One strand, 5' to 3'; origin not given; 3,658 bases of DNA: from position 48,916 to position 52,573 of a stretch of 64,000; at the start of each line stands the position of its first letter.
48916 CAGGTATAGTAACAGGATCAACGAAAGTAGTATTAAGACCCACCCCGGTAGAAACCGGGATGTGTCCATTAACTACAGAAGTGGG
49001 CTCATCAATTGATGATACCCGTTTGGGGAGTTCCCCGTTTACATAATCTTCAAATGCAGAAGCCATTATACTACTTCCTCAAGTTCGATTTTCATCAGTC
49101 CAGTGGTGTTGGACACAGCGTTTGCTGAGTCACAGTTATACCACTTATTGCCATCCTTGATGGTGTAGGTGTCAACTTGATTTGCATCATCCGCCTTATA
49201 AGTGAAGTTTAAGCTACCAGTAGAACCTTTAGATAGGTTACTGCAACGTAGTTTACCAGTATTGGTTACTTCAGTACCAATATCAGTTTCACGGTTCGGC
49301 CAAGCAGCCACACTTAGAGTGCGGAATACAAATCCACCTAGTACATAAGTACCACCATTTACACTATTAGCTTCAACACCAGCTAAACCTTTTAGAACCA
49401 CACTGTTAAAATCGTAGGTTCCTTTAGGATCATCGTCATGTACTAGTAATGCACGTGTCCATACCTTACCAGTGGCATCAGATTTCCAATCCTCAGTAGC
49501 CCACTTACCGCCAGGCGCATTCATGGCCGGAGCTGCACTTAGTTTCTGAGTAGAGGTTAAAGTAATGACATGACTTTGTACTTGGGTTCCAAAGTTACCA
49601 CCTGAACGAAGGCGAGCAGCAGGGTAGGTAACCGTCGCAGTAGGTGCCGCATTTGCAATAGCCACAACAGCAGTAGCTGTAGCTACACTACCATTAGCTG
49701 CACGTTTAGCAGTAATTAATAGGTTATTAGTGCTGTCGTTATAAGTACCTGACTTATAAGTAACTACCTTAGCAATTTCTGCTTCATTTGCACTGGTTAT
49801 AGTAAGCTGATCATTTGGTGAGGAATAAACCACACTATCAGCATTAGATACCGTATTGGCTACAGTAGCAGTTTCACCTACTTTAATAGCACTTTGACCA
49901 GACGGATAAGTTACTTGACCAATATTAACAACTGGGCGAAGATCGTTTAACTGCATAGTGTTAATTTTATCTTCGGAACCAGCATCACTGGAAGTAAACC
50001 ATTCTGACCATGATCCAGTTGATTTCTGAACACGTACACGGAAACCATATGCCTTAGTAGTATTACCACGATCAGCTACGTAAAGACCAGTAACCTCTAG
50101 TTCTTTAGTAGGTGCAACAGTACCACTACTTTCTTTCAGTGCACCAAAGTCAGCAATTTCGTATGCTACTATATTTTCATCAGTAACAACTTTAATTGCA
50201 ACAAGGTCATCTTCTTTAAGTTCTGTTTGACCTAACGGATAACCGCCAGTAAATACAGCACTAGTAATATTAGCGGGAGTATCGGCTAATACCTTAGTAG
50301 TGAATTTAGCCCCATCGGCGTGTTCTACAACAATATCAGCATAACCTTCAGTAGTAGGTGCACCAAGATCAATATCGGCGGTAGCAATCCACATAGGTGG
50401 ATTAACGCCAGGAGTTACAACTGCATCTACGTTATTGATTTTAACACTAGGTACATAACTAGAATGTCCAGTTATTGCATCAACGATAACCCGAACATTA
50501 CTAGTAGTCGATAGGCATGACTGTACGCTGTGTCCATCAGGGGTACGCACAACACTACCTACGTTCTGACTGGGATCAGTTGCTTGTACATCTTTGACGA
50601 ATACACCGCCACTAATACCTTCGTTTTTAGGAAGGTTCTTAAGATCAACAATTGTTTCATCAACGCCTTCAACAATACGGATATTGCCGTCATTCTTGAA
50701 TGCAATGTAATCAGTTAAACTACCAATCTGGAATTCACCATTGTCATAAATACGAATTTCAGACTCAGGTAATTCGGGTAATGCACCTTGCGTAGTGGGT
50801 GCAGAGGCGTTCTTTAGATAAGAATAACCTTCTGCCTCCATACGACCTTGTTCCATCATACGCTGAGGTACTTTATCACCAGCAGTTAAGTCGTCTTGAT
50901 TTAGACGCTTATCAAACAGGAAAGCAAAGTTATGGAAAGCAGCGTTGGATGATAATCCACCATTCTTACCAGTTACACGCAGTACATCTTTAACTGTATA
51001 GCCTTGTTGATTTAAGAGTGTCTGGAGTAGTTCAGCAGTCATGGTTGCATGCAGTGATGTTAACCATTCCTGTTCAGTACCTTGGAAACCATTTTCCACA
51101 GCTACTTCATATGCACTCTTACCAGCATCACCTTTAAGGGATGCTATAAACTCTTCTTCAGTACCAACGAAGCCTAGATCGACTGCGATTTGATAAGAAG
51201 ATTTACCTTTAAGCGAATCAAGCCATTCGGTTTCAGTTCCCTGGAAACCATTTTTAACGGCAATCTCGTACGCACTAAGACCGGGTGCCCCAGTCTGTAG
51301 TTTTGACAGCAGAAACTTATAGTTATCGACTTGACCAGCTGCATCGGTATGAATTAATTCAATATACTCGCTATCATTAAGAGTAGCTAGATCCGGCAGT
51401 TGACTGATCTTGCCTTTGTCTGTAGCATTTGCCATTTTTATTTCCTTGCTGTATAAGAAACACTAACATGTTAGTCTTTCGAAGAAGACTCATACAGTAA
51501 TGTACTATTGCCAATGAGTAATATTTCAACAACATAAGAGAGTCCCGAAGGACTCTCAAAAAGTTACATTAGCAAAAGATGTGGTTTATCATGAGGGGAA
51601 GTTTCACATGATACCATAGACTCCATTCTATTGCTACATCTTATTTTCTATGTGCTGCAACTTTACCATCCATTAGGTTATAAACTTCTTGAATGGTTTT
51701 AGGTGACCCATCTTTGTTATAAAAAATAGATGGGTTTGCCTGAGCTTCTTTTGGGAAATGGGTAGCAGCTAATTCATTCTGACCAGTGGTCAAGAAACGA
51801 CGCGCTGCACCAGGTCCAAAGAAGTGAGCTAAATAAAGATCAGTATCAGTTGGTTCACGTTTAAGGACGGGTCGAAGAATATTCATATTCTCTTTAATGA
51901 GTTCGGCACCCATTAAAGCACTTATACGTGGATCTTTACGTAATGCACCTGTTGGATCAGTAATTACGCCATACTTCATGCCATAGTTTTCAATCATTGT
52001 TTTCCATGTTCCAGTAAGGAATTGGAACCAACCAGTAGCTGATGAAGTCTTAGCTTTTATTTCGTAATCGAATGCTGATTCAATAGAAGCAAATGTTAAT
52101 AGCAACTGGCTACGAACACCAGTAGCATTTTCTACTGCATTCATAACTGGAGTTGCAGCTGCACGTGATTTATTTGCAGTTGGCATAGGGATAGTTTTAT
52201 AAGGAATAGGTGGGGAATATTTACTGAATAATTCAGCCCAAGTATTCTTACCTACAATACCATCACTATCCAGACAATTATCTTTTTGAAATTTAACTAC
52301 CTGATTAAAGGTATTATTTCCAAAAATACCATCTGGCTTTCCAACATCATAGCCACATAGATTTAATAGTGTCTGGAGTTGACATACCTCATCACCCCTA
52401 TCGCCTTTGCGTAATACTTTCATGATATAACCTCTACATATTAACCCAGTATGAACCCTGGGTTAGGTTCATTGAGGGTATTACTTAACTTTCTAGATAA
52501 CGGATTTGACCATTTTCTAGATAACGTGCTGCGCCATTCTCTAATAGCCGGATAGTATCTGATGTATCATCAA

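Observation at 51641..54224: Lysis cassette: endolysin plus overlapped i-spanin/o-spanin, with candidate membrane partners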

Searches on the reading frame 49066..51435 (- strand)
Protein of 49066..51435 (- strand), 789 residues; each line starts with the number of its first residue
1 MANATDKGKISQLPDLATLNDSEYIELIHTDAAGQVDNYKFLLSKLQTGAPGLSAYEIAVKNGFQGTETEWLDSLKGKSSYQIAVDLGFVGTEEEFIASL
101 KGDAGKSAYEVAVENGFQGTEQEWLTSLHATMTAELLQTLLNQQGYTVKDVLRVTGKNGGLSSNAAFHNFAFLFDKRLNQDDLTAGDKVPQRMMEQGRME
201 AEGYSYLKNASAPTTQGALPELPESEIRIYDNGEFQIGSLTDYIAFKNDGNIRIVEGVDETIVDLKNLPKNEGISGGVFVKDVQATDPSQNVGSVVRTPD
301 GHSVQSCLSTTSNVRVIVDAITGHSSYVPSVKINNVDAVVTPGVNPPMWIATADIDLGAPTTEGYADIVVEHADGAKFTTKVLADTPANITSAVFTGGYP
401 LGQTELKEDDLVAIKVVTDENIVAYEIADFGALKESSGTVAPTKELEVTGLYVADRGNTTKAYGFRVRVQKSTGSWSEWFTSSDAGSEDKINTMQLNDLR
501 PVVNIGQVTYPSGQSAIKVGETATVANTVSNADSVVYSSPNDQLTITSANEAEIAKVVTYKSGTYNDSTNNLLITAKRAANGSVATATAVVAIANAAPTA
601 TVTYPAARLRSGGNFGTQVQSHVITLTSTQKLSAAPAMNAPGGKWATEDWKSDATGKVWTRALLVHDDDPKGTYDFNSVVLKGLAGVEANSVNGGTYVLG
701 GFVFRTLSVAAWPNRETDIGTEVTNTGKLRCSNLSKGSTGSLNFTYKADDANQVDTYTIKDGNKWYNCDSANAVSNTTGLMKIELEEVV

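Call 4: search_protein_families(library=pfam, proteins=[window:49066-51435:-], max_evalue=0.1)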
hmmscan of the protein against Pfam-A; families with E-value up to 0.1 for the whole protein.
window:49066-51435:- (789 aa): 0 families

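Call 87: search_solved_structures(query=window:49066-51435:-, max_evalue=0.00001)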
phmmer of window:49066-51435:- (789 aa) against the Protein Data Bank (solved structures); distinct sequences matched with E-value up to 0.00001: 0.

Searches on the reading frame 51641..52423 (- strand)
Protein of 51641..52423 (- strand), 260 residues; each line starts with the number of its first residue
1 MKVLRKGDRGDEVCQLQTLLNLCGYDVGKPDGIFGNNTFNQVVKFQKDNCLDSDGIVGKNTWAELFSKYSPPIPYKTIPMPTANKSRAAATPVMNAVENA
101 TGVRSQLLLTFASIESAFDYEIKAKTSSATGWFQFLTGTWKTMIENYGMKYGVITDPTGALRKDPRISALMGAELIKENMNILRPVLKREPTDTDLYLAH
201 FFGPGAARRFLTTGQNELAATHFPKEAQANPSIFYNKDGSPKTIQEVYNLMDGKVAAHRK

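Call 4: search_protein_families(library=pfam, proteins=[window:51641-52423:-], max_evalue=0.1)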
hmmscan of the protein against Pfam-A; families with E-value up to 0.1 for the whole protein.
window:51641-52423:- (260 aa): 3 families
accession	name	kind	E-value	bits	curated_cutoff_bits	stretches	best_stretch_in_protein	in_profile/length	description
PF01471.23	PG_binding_1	-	2.8e-17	63.1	23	1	9-65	1-57/57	Putative peptidoglycan binding domain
PF01464.25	SLT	-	1.8e-05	24.7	21.3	1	95-183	4-83/117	Transglycosylase SLT domain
PF09374.15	PG_binding_3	-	0.01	16.5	24.6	0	15-42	5-31/76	Predicted Peptidoglycan domain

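Call 16: search_protein_families(library=phrogs, proteins=[window:51641-52423:-], max_evalue=0.01)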
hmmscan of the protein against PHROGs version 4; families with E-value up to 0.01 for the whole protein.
window:51641-52423:- (260 aa): 14 families
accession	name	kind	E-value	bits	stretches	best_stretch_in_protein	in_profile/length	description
phrog_4067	-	other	1.4e-76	259.7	1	1-260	593-837/980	transglycosylase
phrog_3201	-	tail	1.1e-58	200.1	1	75-257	2006-2193/2408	tail fiber protein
phrog_2649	-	lysis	1.4e-15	58.9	1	2-68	173-238/261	endolysin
phrog_1493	-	lysis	2e-15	57.9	1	5-72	242-312/394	endolysin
phrog_1224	-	head and packaging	6.6e-14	53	1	1-73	1-72/438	endolysin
phrog_22520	-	unknown function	3.7e-08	34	1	102-211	20-115/330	-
phrog_1512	-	lysis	2.8e-07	31.9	1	3-105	176-280/314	endolysin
phrog_11561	-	unknown function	5.2e-07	29.4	1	103-220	335-445/853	-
phrog_17214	-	lysis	0.00016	22.4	1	5-67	246-314/322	endolysin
phrog_342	-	head and packaging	0.0021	17.1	1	95-180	20-94/1235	internal virion protein with endolysin domain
phrog_6707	-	lysis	0.0029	17.5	1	10-87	185-265/311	endolysin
phrog_7685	-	integration and excision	0.0049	17.4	1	23-70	5-54/240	integrase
phrog_3108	-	unknown function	0.0052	17.5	1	105-148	28-72/160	-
phrog_23452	-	unknown function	0.007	17.5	0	5-66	56-122/135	-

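Call 82: search_solved_structures(query=window:51641-52423:-, max_evalue=0.00001)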
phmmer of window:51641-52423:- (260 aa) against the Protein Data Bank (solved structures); distinct sequences matched with E-value up to 0.00001: 6.
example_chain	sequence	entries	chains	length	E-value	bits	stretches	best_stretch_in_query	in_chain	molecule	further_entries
9xps_S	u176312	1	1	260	3.8e-178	593.3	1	1-260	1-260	Endolysin gp144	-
3bkh_A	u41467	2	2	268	4.2e-178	593.1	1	1-260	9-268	lytic transglycosylase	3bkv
5tv7_A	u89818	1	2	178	2.9e-12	49.8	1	2-68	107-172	Putative peptidoglycan-binding/hydrolysing protein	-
6tci_A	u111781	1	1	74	1.4e-06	31.1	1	2-63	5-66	Spore cortex-lytic enzyme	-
4fet_B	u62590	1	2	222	5.5e-06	29.2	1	2-70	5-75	Spore cortex-lytic enzyme prepeptide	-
5nm7_G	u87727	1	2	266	8.5e-06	28.6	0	2-71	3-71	Peptidoglycan-binding domain 1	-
